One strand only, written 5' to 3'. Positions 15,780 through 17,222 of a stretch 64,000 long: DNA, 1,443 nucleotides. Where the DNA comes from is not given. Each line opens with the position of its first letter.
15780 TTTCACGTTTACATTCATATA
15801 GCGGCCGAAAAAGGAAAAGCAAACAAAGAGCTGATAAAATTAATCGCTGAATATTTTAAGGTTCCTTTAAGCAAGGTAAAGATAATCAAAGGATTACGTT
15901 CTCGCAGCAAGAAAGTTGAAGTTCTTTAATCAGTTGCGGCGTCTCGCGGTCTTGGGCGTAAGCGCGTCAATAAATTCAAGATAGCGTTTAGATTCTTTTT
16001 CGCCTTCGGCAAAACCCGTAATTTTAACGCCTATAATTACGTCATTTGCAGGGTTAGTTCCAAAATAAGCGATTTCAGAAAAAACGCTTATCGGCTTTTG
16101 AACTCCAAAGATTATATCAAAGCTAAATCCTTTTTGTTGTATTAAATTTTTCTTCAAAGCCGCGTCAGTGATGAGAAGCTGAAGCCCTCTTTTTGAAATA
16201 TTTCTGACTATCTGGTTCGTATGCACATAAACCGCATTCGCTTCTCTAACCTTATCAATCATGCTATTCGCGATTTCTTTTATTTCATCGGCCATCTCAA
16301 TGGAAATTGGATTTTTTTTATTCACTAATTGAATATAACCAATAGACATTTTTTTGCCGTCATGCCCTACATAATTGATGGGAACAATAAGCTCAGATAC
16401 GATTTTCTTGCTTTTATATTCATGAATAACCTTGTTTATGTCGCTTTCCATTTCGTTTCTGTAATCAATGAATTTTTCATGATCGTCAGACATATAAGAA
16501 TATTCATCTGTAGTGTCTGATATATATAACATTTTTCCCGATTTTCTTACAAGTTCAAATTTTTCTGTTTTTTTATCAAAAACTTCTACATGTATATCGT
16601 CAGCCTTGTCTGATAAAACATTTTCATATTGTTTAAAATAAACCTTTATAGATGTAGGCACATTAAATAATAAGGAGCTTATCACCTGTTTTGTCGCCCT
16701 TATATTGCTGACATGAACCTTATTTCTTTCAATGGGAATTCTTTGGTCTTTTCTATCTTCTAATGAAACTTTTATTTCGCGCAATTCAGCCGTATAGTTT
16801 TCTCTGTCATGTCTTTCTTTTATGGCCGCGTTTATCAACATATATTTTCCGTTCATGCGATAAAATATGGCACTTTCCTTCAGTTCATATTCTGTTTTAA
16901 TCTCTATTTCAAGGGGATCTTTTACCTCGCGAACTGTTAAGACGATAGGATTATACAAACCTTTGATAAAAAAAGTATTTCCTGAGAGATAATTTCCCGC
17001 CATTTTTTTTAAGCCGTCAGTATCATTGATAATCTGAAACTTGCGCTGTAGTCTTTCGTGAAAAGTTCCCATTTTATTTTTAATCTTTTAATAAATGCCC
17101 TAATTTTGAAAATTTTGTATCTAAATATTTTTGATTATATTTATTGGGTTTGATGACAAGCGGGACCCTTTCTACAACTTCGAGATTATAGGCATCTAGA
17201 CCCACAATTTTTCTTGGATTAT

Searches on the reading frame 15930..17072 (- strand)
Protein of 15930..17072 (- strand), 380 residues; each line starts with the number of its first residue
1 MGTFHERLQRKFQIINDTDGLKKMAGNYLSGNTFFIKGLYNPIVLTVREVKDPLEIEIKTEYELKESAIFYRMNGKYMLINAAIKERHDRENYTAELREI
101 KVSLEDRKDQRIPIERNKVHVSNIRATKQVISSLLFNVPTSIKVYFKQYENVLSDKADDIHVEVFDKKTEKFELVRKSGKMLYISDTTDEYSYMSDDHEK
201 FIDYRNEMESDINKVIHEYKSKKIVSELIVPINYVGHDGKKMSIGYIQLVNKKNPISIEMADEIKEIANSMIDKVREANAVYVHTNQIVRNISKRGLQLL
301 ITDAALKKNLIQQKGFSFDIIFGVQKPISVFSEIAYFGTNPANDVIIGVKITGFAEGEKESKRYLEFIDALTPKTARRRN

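Call 60: search_protein_families(library=pfam, proteins=[window:15930-17072:-])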
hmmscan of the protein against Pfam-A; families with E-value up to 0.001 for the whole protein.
window:15930-17072:- (380 aa): 1 family
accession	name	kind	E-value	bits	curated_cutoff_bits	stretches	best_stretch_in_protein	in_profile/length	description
PF07614.16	DUF1577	-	1.5e-44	152.5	25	1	57-266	41-255/256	Protein of unknown function (DUF1577)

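Call 63: search_protein_families(library=ncbifam, proteins=[window:15930-17072:-])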
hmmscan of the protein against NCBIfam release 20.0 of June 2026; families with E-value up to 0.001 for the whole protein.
window:15930-17072:- (380 aa): 0 families
